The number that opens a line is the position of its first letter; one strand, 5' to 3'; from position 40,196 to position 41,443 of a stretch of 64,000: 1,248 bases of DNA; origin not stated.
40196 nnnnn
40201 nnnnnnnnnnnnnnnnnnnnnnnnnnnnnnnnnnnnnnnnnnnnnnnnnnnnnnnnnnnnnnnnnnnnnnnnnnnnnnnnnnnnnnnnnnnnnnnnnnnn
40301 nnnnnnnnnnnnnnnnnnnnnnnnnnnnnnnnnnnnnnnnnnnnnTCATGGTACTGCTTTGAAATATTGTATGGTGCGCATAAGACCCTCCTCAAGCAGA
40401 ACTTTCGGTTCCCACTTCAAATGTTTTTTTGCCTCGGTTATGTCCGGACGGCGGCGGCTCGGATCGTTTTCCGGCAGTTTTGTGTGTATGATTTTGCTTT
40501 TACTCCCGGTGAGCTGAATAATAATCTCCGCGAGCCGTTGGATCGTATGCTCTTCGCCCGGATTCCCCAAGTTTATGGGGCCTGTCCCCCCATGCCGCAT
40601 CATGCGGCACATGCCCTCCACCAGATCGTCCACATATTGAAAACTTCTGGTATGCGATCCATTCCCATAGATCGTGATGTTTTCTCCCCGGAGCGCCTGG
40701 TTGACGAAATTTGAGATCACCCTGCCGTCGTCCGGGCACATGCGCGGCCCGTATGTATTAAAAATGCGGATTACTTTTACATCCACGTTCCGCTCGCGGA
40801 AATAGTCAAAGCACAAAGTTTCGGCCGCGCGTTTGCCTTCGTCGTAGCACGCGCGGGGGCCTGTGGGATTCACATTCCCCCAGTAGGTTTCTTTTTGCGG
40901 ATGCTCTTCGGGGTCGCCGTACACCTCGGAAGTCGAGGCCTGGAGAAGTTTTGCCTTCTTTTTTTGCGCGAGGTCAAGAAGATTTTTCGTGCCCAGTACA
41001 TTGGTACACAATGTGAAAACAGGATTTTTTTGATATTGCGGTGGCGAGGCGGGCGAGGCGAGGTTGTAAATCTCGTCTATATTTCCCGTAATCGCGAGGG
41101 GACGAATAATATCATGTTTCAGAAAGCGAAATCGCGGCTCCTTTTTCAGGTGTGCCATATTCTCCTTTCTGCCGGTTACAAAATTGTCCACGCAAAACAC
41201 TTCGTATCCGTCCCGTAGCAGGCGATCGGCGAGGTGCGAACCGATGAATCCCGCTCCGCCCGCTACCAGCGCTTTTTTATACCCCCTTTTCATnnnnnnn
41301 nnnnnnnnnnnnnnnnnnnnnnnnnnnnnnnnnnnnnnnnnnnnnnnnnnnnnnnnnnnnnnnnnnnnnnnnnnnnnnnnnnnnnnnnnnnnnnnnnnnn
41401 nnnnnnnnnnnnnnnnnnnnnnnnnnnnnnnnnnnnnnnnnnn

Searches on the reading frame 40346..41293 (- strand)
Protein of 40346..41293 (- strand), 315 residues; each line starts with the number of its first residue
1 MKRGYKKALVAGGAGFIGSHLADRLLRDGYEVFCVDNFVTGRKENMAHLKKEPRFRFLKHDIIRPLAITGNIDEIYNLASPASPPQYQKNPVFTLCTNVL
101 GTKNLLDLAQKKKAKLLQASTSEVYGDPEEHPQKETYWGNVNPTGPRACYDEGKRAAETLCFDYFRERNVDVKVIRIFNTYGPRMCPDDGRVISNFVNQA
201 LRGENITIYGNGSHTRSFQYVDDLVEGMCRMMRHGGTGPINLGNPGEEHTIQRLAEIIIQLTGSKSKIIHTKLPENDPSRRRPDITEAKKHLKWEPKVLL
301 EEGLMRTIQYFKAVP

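Call 31: search_protein_families(library=pfam, proteins=[window:40346-41293:-], max_evalue=0.0001)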
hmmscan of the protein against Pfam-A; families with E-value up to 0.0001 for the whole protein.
window:40346-41293:- (315 aa): 6 families
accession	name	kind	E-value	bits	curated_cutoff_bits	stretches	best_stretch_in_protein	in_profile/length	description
PF16363.11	GDP_Man_Dehyd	-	4.7e-58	197.6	27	1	9-306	1-331/332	GDP-mannose 4,6 dehydratase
PF01370.27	Epimerase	-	1.1e-53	182.6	20.9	1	8-243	1-240/240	NAD dependent epimerase/dehydratase family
PF02719.21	Polysacc_synt_2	-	5.4e-10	39.4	20.2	0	148-267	136-252/293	Polysaccharide biosynthesis protein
PF07993.18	NAD_binding_4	-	1.2e-09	38.2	20.1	1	94-182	108-209/258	Male sterility protein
PF01073.25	3Beta_HSD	-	8.9e-09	35.2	22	1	9-225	1-222/280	3-beta hydroxysteroid dehydrogenase/isomerase family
PF04321.23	RmlD_sub_bind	-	1.5e-07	31.2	27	1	7-206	2-173/287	RmlD substrate binding domain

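Call 69: search_protein_families(library=ncbifam, proteins=[window:40346-41293:-], max_evalue=1e-8)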
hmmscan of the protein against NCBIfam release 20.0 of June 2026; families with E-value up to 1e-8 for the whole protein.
window:40346-41293:- (315 aa): 17 families
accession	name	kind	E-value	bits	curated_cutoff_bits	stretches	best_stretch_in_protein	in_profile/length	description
TIGR01181.1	dTDP_gluc_dehyt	equivalog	1.8e-43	148.9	365.1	1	8-312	2-312/321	dTDP-glucose 4,6-dehydratase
TIGR04180.1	EDH_00030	hypoth_equivalog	8.3e-35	120.3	475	1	9-290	2-278/297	NAD-dependent 4,6-dehydratase LegB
NF008872.0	PRK11908.1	equivalog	1.2e-30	106.8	294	1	6-312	2-336/349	bifunctional UDP-4-keto-pentose/UDP-xylose synthase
NF005998.1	PRK08125.1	equivalog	1.8e-28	99.3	777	1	5-311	315-649/649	bifunctional UDP-4-amino-4-deoxy-L-arabinose formyltransferase/UDP-glucuronic acid oxidase ArnA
TIGR02197.1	heptose_epim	equivalog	5.7e-26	91.4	274.6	1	9-311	2-313/316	ADP-glyceromanno-heptose 6-epimerase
TIGR01179.1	galE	equivalog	9.1e-26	90.5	262.3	1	8-302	2-316/332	UDP-glucose 4-epimerase GalE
NF011728.1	PRK15181.1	equivalog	9.9e-22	77.4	760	1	6-226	16-243/348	Vi polysaccharide biosynthesis UDP-N-acetylglucosaminuronic acid C-4 epimerase TviC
NF007490.0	PRK10084.1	subfamily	8.1e-21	74.4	649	1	7-312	2-335/361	dTDP-glucose 4,6-dehydratase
NF007582.0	PRK10217.1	equivalog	2e-19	69.9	698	1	6-312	2-332/355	dTDP-glucose 4,6-dehydratase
NF047922.1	GDPFucSynFcl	equivalog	9.6e-17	61.4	500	1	6-311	3-301/308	GDP-L-fucose synthase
TIGR01472.1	gmd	equivalog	1.1e-16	61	415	1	6-259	1-265/342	GDP-mannose 4,6-dehydratase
NF008360.0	PRK11150.1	equivalog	1.2e-13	51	452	1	9-279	3-270/310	ADP-glyceromanno-heptose 6-epimerase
NF043036.1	ErythonDh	equivalog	1.7e-12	47.2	325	1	7-177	2-176/321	D-erythronate dehydrogenase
TIGR02622.1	CDP_4_6_dhtase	equivalog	2.5e-12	46.6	278.45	1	6-313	5-332/352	CDP-glucose 4,6-dehydratase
NF007956.0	PRK10675.1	subfamily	4.4e-11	42.5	394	1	7-227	2-242/338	UDP-glucose 4-epimerase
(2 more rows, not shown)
